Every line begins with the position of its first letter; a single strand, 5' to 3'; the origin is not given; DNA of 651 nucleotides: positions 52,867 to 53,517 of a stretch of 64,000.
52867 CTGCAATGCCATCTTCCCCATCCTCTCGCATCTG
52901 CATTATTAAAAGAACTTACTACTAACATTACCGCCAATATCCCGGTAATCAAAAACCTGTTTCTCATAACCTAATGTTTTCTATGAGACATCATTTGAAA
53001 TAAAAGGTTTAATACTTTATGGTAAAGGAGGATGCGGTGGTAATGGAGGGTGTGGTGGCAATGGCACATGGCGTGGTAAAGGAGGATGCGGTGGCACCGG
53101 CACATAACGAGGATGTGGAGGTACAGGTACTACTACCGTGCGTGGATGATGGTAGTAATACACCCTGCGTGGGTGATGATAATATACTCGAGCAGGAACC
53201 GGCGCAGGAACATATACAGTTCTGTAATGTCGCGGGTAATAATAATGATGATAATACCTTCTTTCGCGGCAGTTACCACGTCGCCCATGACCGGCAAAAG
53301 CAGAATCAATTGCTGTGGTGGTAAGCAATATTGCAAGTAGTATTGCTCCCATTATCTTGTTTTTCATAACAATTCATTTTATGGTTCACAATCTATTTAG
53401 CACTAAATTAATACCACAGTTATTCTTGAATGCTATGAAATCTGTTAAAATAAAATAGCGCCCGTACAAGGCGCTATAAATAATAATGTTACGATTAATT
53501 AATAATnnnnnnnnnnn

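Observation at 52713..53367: Pair of paralogous small secreted proteins with extreme Arg/Tyr/His/Pro low-complexity composition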

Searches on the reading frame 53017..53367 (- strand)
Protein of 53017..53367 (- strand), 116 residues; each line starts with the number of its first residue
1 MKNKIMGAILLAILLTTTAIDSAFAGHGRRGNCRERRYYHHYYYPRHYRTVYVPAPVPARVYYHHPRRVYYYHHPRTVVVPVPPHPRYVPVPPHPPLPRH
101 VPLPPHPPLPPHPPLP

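Call 6: search_protein_families(library=pfam, proteins=[window:53020-53367:-], max_evalue=10)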
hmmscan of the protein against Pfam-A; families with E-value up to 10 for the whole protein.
window:53020-53367:- (116 aa): 0 families

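Call 8: find_encoding_contigs(protein=window:53017-53367:-, flank=6000, max_places=6)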
Protein window:53017-53367:- (116 aa): no gene with exactly this product is on record in the collection.

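Call 9: find_homologous_proteins(query=window:53020-53367:-, max_evalue=0.01)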
Query window:53020-53367:- (116 aa): 1 proteins with E <= 0.01 among 668 candidates.
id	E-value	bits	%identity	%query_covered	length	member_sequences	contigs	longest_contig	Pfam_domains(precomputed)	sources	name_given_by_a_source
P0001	3.3e-6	45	35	95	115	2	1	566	-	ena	-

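Call 12: find_encoding_contigs(protein=P0001, flank=6000)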
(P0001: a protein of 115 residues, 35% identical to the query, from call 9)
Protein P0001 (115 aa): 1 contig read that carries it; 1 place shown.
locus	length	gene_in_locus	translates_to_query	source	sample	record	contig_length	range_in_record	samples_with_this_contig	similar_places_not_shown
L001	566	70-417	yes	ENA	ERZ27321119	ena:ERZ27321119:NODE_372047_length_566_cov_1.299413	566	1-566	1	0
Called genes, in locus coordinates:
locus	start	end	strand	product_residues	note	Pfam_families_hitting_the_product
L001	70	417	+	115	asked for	-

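Call 33: find_homologous_proteins(query=A1, max_evalue=0.01)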
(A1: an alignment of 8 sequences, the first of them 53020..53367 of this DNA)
Query A1 (8 sequences) (116 aa, profile of the alignment): 9 proteins with E <= 0.01 among 8000 candidates.
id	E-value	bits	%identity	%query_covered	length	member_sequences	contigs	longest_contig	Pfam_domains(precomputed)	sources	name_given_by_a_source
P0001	7.3e-28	115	35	95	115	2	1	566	-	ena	-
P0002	2.2e-16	78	29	29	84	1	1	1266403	-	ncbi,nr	ncbi:MAG: hypothetical protein JST82_05985 [Bacteroidetes bacterium]|nr:hypothetical protein [Bacter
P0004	2.5e-10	59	-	-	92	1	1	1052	-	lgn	-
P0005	1.5e-7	50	54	11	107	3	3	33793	-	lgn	-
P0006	1.7e-7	50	-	-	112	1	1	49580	-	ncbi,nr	ncbi:MAG: hypothetical protein J0H46_18870 [Bacteroidetes bacterium]|nr:hypothetical protein [Bacter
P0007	9.3e-7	47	-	-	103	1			-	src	-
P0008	2.9e-5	42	-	-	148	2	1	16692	-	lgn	-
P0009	4.7e-3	35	58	19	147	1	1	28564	-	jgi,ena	-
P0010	6.7e-3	35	-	-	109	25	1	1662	-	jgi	jgi:hypothetical protein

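Call 35: find_encoding_contigs(protein=P0008, flank=5000, max_places=3)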
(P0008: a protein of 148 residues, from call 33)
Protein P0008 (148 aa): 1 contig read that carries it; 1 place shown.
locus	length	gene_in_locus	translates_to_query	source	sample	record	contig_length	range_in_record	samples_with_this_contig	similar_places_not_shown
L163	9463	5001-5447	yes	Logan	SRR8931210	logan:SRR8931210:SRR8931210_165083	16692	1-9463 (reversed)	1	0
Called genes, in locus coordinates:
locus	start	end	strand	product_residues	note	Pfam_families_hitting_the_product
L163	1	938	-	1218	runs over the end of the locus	PF00149:Metallophos (weak)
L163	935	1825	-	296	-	PF06977:SdiA-regulated (weak)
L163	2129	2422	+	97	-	-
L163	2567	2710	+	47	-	-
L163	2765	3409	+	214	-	PF06037:DUF922 (weak)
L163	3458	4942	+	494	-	PF00289:Biotin_carb_N, PF02222:ATP-grasp, PF02786:CPSase_L_D2, PF07478:Dala_Dala_lig_C, PF02785:Biotin_carb_C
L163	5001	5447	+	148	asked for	-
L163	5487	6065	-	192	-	PF08818:DUF1801, PF13376:OmdA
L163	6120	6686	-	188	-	PF14066:DUF4256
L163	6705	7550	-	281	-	PF04072:LCM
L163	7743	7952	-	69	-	PF13564:DoxX_2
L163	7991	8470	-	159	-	PF08327:AHSA1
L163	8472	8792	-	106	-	PF01022:HTH_5, PF12840:HTH_20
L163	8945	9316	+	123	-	-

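Call 36: find_encoding_contigs(protein=P0009, flank=5000, max_places=3)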
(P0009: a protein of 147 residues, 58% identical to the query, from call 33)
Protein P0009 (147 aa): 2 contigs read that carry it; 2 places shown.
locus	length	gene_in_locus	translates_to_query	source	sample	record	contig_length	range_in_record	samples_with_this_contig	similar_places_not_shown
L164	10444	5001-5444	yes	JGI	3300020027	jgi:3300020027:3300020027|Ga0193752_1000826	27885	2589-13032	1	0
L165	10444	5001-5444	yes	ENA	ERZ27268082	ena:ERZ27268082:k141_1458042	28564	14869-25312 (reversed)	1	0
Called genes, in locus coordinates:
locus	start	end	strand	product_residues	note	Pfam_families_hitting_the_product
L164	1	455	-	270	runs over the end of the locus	PF01048:PNP_UDP_1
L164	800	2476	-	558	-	-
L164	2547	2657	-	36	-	-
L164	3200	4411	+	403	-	PF08442:ATP-grasp_2, PF13549:ATP-grasp_5 (faint), PF24948:Citrate_synth_N, PF00549:Ligase_CoA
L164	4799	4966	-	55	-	-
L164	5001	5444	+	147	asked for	-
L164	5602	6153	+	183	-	PF13302:Acetyltransf_3, PF13420:Acetyltransf_4 (weak), PF00583:Acetyltransf_1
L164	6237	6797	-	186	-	PF02469:Fasciclin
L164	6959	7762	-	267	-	PF10099:RskA_C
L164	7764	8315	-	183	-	PF07638:Sigma70_ECF, PF04542:Sigma70_r2, PF08281:Sigma70_r4_2, PF04545:Sigma70_r4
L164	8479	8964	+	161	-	PF00583:Acetyltransf_1, PF13673:Acetyltransf_10, PF13508:Acetyltransf_7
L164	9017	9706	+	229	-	-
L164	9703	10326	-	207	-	PF10263:SprT-like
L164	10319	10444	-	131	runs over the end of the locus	-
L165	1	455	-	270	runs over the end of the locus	PF01048:PNP_UDP_1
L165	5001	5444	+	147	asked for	-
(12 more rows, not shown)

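Call 37: find_encoding_contigs(protein=P0010, flank=5000, max_places=4)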
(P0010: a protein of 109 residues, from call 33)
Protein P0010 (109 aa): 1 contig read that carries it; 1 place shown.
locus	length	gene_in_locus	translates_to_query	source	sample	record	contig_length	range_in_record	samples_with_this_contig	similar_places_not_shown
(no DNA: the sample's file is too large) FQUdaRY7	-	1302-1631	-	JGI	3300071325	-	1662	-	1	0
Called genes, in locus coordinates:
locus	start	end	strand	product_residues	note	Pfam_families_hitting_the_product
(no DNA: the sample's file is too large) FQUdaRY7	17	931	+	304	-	PF13505:OMP_b-brl (weak), PF19573:DUF6089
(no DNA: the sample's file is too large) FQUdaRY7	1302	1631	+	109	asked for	-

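Call 41: search_protein_families(library=ncbifam, alignment_id=A2, max_evalue=1)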
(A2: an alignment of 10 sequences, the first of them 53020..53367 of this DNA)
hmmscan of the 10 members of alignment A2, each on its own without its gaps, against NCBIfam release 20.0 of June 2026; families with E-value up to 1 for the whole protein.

A. member 1, window:53020-53367:- (116 aa): 0 families

B. families by the number of members that match (of 10 scanned): 2 families
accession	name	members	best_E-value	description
NF052668.1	VPA0510_fam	1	0.021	VPA0510 family protein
NF040983.1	BimA_second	1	0.025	trimeric autotransporter actin-nucleating factor BimA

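Call 42: search_protein_families(library=pfam, alignment_id=A2, max_evalue=10)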
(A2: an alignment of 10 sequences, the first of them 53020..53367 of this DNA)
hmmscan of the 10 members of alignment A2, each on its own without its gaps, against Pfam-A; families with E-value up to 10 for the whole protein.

A. member 1, window:53020-53367:- (116 aa): 0 families

B. families by the number of members that match (of 10 scanned): 6 families
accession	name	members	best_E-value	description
PF16341.10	DUF4971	1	0.032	Domain of unknown function (DUF4971)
PF12312.13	NeA_P2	1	0.036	Nepovirus subgroup A polyprotein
PF00543.27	P-II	1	0.36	Nitrogen regulatory protein P-II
PF17228.7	SGP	1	0.45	Sulphur globule protein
PF25184.1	YxzE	1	0.45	YxzE-like putative bacteriocin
PF14105.11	DUF4278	1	2.5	Domain of unknown function (DUF4278)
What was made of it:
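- On Spy/CpxP/ZraP (PF13801, LTXXQ) periplasmic chaperones: No Pfam hit for the window ORFs (calls 6, 42).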

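Call 43: search_solved_structures(query=A2, max_evalue=1)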
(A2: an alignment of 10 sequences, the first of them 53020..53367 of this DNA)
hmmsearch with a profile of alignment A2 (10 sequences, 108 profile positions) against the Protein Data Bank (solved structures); distinct sequences matched with E-value up to 1: 1.
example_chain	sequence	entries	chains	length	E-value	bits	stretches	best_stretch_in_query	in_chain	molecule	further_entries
8z4f_B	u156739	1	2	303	0.0013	22.5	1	75-97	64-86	Pseudomurein endosiopeptidase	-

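Call 44: search_protein_representatives(alignment_id=A2)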
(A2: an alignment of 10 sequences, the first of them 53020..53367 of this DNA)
Query: 10 sequences, 108 profile positions. Proteins with E-value up to 0.001 (for the whole library): 115; up to 1e-10: 9; up to 1e-30: 1. The best 115 are listed.
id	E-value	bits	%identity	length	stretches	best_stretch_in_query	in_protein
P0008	5.5e-32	126.7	-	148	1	2-107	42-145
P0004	3.9e-28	114.2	-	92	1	2-92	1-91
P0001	1.3e-25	106.1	-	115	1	2-107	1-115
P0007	5.0e-25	104.3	-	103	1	2-104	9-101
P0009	2.7e-21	92.3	-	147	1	2-107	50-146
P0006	2.0e-17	79.8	-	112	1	4-104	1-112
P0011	5.1e-15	72.1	-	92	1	2-92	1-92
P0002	1.9e-13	67.0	-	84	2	65-107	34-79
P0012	9.0e-13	64.8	-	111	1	2-106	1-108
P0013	5.2e-08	49.5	-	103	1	2-100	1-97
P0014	5.5e-08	49.4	-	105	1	2-89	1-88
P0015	1.9e-07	47.7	-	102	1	7-96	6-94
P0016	3.5e-07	46.9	-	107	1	2-107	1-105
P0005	3.9e-07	46.7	-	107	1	2-107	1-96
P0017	4.8e-07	46.4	-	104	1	2-99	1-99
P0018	4.9e-07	46.4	-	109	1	2-99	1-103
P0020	6.5e-07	46.0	-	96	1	4-93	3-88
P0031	2.0e-05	41.2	-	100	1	9-94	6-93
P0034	2.9e-05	40.7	-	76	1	2-92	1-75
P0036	3.5e-05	40.4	-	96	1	10-96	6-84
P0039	4.8e-05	40.0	-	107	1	2-106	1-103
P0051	7.7e-05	39.3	-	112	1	5-92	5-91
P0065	1.5e-04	38.4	-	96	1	2-85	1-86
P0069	2.1e-04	37.9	-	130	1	7-97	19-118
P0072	2.2e-04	37.9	-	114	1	2-96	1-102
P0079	3.5e-04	37.2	-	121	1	6-101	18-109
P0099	6.5e-04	36.3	-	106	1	2-65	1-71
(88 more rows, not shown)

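Call 47: search_protein_families(library=pfam, alignment_id=A3, max_evalue=1)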
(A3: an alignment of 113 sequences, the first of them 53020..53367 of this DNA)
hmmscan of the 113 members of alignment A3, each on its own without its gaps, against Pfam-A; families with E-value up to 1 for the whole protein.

A. member 1, window:53020-53367:- (116 aa): 0 families

B. families by the number of members that match (of 113 scanned): 38 families (the first 25 are shown)
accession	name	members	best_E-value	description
PF12778.12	PXPV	13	2.8e-08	PXPV repeat (3 copies)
PF13801.11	Metal_resist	5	0.02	Heavy-metal resistance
PF25184.1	YxzE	5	0.065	YxzE-like putative bacteriocin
PF17228.7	SGP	3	0.023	Sulphur globule protein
PF00543.27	P-II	2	0.014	Nitrogen regulatory protein P-II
PF16341.10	DUF4971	2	0.032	Domain of unknown function (DUF4971)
PF10986.14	ZrgA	2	0.16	ZrgA family zinc uptake protein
PF08139.17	LPAM_1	2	0.23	Prokaryotic membrane lipoprotein lipid attachment site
PF04592.20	SelP_N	2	0.56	Selenoprotein P, N terminal region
PF12868.12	DUF3824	1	7e-05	Domain of unknwon function (DUF3824)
PF06358.17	BNYVV_TGB3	1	0.013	Beet necrotic yellow vein virus, movement protein TGB3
PF05365.17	UCR_UQCRX_QCR9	1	0.025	Ubiquinol-cytochrome C reductase, UQCRX/QCR9 like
PF05751.16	FixH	1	0.027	FixH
PF19650.4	DUF6153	1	0.035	Family of unknown function (DUF6153)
PF12312.13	NeA_P2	1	0.036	Nepovirus subgroup A polyprotein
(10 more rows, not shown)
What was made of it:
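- On Sulphur globule proteins (PF17228): The best match among family and class members is E 0.023-0.45, far below the cut-off (calls 42, 47).
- Three of 113 class members give weak PF17228 (sulphur globule protein) matches (calls 42, 47).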

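Call 48: search_protein_families(library=ncbifam, alignment_id=A3, max_evalue=1)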
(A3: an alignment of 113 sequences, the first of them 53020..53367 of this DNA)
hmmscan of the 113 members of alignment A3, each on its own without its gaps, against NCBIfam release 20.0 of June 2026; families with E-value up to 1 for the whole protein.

A. member 1, window:53020-53367:- (116 aa): 0 families

B. families by the number of members that match (of 113 scanned): 46 families (the first 25 are shown)
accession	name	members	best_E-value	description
NF052668.1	VPA0510_fam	20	7.7e-06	VPA0510 family protein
NF033827.1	CDF_efflux_DmeF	8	0.021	CDF family Co(II)/Ni(II) efflux transporter DmeF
NF040487.1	T3SS_CigR_fam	6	0.00024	anti-virulence regulator CigR family protein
NF051869.1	StalkProtStpX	6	0.019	stalk-specific protein StpX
NF007091.2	PRK09545.1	5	0.15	zinc ABC transporter substrate-binding protein ZnuA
NF007454.0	PRK10019.1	3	0.002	nickel/cobalt efflux transporter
NF040983.1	BimA_second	3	0.0027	trimeric autotransporter actin-nucleating factor BimA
NF040554.1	mini_HHHH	3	0.019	HHHH-motif protein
NF045614.1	efflu_CzcI_Cupr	2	0.041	cation efflux protein, CzcI family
NF053838.1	hit_Bd0108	2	0.19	predatory lifecycle switch protein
NF009758.0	PRK13261.2-4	2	0.59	urease accessory protein UreE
TIGR02811.1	formate_TAT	1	0.003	formate dehydrogenase region TAT target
NF033817.2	Mplas_variab_LP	1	0.0083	variable surface lipoprotein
TIGR02184.2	Myco_arth_vir_N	1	0.012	MspA/MspB/MIB-like signal-anchor domain-contatining protein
NF006884.0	PRK09375.2-5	1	0.018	quinolinate synthase NadA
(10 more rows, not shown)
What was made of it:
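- Closest known: Small periplasmic stress or metal proteins. Same: Class members give weak compositional matches to PF13801 and to CigR/VPA0510 models (calls 47, 48).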

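Call 56: predict_structure(alignment_id=A2)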
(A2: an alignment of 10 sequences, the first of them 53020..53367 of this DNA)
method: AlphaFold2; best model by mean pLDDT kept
length: 116 residues; sequences in the alignment: 10
mean_pLDDT: 68.7   pTM: 0.23
mean pLDDT of the five models: 68.7, 68.1, 67.1, 65.8, 64.1
residues with pLDDT >= 90: 32; 70-90: 24; 50-70: 21; < 50: 39
segments of 3 or more residues with pLDDT < 50: 36-56, 58-73
pLDDT, mean of each block of 10 residues (from residue 1): 92 91 59 48 47 46 44 58 80 90 91 87
secondary structure, 60 per line:
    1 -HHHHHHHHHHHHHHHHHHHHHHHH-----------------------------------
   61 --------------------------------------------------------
elements in order: H2-25
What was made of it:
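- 53293..53367 (-): Signal peptide of ORF2 (residues 1-25, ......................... | GHG). It is the only helix in the AlphaFold model, residues 2-25 (call 56).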

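Call 57: list_cluster_members(proteins=[P0011, P0012, P0014, P0015, P0016, P0018, P0020, P0034, P0039, P0099])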
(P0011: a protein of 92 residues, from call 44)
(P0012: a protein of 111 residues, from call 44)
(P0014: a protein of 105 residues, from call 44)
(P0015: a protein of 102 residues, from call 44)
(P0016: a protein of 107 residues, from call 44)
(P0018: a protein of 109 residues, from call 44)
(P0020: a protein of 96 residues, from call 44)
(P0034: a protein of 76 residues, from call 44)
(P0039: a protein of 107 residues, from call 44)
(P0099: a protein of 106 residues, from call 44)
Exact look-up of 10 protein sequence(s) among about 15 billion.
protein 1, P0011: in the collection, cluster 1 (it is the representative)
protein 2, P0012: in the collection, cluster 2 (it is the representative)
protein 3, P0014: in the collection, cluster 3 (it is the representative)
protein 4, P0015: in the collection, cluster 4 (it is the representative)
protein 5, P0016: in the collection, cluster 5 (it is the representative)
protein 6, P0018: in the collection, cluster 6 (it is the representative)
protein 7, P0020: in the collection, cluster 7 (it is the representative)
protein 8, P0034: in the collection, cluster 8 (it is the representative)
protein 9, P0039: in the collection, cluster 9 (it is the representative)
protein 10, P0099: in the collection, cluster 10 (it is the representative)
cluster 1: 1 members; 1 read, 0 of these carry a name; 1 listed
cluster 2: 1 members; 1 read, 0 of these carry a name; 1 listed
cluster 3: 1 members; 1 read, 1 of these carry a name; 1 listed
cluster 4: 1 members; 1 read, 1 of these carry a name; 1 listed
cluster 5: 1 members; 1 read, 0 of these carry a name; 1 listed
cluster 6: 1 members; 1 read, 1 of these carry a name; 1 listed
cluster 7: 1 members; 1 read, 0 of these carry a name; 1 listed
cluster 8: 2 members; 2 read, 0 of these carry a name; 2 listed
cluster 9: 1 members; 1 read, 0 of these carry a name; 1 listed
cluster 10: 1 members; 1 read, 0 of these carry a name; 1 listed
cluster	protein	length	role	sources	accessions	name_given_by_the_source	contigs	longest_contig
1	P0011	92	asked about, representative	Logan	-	-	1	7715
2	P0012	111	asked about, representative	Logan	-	-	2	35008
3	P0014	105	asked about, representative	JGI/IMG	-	hypothetical protein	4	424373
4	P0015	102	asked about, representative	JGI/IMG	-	hypothetical protein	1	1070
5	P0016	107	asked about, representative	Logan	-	-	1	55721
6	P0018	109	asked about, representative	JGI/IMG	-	hypothetical protein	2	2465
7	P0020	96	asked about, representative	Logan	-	-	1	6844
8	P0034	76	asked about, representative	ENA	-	-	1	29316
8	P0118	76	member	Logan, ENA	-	-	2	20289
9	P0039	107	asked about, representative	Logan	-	-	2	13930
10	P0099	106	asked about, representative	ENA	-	-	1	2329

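Call 58: find_encoding_contigs(protein=P0016, flank=5000, max_places=2)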
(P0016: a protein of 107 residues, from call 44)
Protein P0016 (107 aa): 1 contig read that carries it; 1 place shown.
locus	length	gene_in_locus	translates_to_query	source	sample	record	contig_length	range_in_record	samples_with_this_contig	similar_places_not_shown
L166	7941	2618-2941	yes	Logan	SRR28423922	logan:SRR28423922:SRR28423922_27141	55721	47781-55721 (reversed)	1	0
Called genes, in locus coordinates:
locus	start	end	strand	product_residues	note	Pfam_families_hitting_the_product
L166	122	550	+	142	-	PF06170:DUF983 (faint)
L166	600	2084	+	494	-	PF00289:Biotin_carb_N, PF02222:ATP-grasp, PF02786:CPSase_L_D2, PF07478:Dala_Dala_lig_C, PF02785:Biotin_carb_C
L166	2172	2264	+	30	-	-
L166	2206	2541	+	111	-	-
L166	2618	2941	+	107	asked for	-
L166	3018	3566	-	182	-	PF08534:Redoxin (weak), PF00255:GSHPx, PF00578:AhpC-TSA (weak)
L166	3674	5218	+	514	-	PF13205:Big_5, PF09912:DUF2141 (faint), PF13205:Big_5 (weak)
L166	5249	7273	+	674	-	PF02129:Peptidase_S15 (faint), PF00930:DPPIV_N (faint), PF26550:Tricorn_2nd, PF26549:Tricorn_N (weak), PF07676:PD40 (weak), PF00326:Peptidase_S9, PF00561:Abhydrolase_1 (faint)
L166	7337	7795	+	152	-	PF14376:Haem_bd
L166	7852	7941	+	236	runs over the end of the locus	PF03372:Exo_endo_phos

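Call 59: find_encoding_contigs(protein=P0011, flank=5000, max_places=2)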
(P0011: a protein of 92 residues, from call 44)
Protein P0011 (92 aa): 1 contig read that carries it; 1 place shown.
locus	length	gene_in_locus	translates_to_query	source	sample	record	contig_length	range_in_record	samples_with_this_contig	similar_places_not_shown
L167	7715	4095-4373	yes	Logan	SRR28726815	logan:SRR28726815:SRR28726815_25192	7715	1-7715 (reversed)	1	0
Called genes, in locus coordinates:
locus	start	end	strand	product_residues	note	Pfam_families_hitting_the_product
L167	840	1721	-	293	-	PF00698:Acyl_transf_1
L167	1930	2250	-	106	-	-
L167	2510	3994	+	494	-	PF00289:Biotin_carb_N, PF02222:ATP-grasp, PF02786:CPSase_L_D2, PF07478:Dala_Dala_lig_C, PF02785:Biotin_carb_C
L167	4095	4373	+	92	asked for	-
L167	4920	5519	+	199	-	PF06037:DUF922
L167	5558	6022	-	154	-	PF00072:Response_reg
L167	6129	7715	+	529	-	?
